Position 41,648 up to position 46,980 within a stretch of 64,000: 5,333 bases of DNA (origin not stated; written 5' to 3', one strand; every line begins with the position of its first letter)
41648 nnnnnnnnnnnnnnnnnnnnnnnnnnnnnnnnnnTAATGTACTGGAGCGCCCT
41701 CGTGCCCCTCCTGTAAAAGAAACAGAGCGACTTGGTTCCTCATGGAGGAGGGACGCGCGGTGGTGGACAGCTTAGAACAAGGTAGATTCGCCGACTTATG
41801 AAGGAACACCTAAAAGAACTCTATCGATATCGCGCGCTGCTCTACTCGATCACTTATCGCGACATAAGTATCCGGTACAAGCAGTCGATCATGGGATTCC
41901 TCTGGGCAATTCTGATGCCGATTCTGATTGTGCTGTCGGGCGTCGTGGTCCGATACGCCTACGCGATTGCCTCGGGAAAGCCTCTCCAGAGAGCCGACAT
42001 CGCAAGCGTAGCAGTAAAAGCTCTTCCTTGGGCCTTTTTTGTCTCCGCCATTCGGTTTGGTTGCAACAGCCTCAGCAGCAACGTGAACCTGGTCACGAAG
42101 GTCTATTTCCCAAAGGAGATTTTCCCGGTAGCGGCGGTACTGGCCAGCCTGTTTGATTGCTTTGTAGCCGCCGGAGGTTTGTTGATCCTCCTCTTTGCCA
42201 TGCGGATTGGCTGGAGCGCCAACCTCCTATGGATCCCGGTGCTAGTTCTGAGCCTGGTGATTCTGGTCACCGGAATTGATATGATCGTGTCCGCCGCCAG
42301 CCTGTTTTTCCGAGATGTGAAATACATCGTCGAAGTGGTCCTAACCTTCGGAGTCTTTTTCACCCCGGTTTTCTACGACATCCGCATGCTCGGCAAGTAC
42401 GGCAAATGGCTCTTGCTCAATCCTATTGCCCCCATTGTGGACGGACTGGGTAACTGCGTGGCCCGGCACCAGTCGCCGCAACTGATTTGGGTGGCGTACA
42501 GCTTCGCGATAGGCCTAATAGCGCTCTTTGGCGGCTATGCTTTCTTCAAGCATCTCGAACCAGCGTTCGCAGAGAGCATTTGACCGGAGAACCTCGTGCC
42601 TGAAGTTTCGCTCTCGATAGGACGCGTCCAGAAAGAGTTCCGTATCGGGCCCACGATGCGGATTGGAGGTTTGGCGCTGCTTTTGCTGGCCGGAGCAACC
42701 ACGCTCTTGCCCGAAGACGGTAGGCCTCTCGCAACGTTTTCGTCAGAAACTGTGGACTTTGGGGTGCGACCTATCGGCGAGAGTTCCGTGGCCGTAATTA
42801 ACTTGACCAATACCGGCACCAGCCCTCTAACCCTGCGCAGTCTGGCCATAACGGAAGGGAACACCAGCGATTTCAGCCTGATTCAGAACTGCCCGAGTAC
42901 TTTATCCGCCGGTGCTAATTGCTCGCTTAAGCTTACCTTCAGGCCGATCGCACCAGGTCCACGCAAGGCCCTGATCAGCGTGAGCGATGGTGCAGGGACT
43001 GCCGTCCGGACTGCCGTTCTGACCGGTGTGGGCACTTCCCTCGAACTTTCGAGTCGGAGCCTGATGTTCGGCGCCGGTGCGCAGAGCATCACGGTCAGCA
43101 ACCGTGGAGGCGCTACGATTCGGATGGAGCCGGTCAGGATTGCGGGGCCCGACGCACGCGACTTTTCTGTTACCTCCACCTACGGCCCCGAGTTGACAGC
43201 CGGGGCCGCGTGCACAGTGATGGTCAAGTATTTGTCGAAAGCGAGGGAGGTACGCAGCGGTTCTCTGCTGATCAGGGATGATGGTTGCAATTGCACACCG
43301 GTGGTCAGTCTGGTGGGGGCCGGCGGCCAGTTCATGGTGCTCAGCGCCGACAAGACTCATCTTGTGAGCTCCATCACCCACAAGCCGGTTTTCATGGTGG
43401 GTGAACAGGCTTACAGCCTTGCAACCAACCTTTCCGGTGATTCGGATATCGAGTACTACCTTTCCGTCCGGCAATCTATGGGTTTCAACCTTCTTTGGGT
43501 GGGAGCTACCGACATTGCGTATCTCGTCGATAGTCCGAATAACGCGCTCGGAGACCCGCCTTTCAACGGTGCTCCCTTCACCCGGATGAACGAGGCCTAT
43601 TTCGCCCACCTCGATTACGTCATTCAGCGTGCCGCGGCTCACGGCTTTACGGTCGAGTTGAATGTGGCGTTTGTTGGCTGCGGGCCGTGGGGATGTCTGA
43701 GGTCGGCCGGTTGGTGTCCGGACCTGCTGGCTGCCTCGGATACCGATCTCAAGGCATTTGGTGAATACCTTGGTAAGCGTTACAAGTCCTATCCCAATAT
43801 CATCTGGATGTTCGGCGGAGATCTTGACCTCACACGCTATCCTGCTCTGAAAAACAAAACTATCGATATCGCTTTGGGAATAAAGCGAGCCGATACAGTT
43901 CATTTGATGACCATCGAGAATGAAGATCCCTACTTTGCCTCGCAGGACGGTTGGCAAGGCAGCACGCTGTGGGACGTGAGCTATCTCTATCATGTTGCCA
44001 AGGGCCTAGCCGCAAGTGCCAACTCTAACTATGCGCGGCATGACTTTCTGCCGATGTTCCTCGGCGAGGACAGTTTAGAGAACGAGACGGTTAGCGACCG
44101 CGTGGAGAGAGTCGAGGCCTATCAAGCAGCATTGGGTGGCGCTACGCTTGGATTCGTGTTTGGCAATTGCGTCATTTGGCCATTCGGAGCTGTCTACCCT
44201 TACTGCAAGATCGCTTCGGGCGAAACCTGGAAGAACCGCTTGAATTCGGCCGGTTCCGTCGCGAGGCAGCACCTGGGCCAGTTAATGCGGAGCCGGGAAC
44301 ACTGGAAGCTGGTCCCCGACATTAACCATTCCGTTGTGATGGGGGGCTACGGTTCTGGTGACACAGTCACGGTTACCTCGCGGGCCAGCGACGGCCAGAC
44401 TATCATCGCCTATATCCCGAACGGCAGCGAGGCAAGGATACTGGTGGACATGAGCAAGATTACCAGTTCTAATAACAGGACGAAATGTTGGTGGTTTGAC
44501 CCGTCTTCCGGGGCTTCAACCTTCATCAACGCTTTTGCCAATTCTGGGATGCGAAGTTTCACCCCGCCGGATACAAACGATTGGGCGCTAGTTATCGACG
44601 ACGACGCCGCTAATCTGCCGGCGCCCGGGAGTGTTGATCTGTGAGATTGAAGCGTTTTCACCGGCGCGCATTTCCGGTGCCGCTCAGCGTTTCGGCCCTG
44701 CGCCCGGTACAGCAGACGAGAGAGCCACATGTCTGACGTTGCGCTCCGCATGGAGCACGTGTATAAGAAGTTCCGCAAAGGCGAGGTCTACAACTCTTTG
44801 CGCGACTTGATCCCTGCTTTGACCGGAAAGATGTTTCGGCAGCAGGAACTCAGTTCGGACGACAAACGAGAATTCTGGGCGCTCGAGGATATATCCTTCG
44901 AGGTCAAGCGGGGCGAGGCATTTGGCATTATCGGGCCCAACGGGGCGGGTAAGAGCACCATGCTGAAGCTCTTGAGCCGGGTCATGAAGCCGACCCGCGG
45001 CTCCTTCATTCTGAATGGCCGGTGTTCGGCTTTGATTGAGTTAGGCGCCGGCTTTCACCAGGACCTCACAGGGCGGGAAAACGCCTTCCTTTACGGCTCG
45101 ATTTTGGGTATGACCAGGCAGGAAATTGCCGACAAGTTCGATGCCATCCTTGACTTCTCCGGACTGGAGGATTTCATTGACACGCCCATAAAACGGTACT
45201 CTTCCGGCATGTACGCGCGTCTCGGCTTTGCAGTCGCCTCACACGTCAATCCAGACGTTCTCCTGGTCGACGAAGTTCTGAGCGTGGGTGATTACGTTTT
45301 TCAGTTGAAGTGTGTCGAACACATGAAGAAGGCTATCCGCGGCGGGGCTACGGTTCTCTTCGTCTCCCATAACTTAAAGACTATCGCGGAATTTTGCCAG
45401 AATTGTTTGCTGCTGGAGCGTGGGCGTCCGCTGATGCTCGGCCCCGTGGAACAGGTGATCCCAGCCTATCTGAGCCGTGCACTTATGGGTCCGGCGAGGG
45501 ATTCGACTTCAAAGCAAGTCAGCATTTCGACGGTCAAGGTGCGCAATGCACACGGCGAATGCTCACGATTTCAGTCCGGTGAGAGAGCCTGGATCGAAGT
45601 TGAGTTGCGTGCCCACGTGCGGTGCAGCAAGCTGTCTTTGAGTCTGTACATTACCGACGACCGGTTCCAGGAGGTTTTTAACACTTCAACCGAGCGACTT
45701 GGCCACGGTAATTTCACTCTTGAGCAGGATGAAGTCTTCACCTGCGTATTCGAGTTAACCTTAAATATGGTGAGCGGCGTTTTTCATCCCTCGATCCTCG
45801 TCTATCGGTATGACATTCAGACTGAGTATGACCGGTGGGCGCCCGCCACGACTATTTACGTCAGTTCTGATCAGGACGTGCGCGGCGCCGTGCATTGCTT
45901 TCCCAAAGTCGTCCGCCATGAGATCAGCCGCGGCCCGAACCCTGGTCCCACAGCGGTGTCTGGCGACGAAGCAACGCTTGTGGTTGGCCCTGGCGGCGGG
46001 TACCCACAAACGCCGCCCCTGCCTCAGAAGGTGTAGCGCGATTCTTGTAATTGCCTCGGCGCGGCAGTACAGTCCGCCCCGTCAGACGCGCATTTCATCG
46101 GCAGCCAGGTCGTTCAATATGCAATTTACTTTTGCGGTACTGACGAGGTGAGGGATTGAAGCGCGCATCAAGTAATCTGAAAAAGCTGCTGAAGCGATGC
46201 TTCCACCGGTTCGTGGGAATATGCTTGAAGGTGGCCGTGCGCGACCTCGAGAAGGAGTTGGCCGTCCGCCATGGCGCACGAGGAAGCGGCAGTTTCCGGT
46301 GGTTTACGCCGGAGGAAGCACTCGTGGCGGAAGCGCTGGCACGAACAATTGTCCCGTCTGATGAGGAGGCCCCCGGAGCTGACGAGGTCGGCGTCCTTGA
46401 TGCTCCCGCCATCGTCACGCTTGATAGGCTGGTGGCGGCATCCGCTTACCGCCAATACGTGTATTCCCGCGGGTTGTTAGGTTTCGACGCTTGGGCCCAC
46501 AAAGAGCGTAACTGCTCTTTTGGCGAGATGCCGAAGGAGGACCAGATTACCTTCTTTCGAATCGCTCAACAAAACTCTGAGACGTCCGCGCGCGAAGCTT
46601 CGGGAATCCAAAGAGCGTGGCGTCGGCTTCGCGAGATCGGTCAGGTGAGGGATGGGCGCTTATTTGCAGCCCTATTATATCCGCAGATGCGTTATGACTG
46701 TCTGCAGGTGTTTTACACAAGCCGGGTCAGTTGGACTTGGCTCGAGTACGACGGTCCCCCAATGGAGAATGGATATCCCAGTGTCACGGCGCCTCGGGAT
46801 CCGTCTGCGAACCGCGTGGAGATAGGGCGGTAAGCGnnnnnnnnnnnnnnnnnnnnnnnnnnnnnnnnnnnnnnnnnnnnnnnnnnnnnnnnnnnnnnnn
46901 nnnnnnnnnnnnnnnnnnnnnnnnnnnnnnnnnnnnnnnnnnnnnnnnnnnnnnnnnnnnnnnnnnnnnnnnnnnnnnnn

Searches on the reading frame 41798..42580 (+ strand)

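Call 66: search_protein_families(library=pfam, proteins=[window:41798-42580:+], max_evalue=0.00001)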
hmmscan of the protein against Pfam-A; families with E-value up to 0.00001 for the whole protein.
window:41798-42580:+ (261 aa): 1 family
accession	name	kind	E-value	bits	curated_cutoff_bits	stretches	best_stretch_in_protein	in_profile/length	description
PF01061.29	ABC2_membrane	-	3.3e-06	27.2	26.9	1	15-217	3-206/211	ABC-2 type transporter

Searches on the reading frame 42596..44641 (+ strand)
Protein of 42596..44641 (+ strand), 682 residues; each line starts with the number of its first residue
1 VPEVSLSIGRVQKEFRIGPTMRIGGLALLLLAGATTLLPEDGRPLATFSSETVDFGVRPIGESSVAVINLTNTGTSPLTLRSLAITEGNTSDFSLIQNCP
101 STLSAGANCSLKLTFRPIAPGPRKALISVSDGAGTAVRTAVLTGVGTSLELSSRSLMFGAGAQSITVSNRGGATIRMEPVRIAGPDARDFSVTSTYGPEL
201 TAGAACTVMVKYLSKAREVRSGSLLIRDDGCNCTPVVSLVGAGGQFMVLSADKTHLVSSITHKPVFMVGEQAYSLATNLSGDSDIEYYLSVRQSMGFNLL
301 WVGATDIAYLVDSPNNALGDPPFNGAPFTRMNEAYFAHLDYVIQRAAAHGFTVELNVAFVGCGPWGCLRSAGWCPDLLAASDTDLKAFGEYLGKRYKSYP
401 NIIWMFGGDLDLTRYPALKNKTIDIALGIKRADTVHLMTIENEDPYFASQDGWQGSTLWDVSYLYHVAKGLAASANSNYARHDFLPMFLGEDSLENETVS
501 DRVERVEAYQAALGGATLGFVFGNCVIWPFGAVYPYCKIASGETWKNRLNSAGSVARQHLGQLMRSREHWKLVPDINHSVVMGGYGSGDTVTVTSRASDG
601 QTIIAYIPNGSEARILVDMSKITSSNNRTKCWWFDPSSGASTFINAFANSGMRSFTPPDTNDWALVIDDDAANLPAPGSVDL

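Call 37: search_protein_families(library=ncbifam, proteins=[window:42596-44641:+], max_evalue=0.00001)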
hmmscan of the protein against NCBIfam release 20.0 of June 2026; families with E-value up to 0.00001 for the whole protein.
window:42596-44641:+ (682 aa): 1 family
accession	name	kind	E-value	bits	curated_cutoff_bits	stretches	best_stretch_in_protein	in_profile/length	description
NF012200.0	choice_anch_D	domain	3.7e-27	95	45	2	46-133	17-105/108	choice-of-anchor D domain-containing protein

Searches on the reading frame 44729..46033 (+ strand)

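Call 66: search_protein_families(library=pfam, proteins=[window:44729-46033:+], max_evalue=0.00001)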
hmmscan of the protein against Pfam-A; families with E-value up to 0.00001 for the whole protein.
window:44729-46033:+ (435 aa): 2 families
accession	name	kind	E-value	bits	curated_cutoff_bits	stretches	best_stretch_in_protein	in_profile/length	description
PF00005.33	ABC_tran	-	9.5e-21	75.3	25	1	52-183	1-135/137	ABC transporter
PF14524.12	Wzt_C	-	1.9e-12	47.8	30.4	1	258-388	4-141/143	Wzt C-terminal domain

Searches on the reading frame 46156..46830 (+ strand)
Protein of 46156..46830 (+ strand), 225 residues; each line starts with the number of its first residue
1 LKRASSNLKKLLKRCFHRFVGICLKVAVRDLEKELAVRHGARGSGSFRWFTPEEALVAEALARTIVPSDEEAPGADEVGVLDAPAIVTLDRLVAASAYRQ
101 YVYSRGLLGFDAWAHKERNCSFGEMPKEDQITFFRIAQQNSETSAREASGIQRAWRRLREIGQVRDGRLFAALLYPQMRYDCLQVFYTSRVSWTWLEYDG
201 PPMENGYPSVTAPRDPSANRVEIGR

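Call 66: search_protein_families(library=pfam, proteins=[window:46156-46830:+], max_evalue=0.00001)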
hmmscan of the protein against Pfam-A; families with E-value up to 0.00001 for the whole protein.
window:46156-46830:+ (225 aa): 1 family
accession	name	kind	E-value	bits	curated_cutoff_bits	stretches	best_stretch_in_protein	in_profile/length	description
PF13618.11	Gluconate_2-dh3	-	2e-09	38.3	23.4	1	53-196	2-131/135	Gluconate 2-dehydrogenase subunit 3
